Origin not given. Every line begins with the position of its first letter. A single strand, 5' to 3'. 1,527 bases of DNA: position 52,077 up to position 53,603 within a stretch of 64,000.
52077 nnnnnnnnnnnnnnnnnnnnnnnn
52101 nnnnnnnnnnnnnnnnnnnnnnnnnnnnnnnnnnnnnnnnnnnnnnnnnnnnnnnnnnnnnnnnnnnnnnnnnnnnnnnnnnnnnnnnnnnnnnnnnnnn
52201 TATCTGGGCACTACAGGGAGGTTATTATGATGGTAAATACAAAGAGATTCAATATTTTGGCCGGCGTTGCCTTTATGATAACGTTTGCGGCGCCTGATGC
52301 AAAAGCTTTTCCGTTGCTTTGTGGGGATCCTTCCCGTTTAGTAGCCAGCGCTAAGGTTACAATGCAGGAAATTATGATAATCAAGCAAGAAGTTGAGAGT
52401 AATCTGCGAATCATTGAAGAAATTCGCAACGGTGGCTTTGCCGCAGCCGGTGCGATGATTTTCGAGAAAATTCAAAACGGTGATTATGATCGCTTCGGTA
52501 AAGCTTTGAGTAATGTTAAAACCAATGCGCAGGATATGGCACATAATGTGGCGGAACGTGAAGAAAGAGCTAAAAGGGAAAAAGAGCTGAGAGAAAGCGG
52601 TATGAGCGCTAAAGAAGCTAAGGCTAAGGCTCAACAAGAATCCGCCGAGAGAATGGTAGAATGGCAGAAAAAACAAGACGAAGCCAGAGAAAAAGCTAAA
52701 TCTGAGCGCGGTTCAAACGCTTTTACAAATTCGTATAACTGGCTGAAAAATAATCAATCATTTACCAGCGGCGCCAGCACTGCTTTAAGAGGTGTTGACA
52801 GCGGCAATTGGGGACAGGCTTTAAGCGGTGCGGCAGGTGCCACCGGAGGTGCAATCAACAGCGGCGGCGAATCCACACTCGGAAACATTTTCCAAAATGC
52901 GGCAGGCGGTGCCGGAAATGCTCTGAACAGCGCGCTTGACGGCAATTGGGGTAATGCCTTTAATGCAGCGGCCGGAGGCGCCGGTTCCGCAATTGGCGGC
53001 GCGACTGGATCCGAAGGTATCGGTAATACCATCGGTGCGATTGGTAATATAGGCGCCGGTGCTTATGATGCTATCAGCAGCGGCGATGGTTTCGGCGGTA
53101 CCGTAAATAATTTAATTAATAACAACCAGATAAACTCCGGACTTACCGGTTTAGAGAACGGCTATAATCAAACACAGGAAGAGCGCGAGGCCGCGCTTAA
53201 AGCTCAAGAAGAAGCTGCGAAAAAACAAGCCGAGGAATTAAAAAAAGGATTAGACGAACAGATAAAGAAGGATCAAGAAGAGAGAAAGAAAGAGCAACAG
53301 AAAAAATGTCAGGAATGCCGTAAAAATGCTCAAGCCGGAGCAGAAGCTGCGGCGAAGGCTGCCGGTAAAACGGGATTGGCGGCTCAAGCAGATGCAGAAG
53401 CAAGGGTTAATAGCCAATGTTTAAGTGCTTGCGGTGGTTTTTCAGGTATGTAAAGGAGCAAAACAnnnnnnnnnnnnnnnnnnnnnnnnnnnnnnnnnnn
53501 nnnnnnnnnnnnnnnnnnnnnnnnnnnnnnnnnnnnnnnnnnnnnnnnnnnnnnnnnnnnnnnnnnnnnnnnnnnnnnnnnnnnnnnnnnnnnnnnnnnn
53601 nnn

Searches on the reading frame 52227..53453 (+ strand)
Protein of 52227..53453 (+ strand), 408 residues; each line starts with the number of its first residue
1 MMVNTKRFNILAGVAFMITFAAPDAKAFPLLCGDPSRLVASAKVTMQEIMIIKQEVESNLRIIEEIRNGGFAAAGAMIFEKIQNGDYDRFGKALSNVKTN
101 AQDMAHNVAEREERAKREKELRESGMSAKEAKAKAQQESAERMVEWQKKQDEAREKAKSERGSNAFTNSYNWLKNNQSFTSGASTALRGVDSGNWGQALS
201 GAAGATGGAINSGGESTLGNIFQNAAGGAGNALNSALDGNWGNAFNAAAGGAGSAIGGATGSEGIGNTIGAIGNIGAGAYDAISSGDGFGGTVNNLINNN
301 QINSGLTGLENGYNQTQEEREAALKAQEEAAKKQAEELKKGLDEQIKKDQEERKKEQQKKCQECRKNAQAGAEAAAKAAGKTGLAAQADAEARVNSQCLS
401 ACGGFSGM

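Call 8: search_protein_families(library=pfam, proteins=[window:52227-53453:+], max_evalue=0.01)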
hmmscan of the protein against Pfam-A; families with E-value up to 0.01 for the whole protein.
window:52227-53453:+ (408 aa): 0 families

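Call 9: search_protein_families(library=ncbifam, proteins=[window:52227-53453:+], max_evalue=0.01)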
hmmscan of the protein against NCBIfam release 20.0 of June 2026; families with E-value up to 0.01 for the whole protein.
window:52227-53453:+ (408 aa): 1 family
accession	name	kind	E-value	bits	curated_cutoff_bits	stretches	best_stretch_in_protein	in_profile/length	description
TIGR02794.1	tolA_full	equivalog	0.00085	18.7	59.45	0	109-162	167-231/362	cell envelope integrity protein TolA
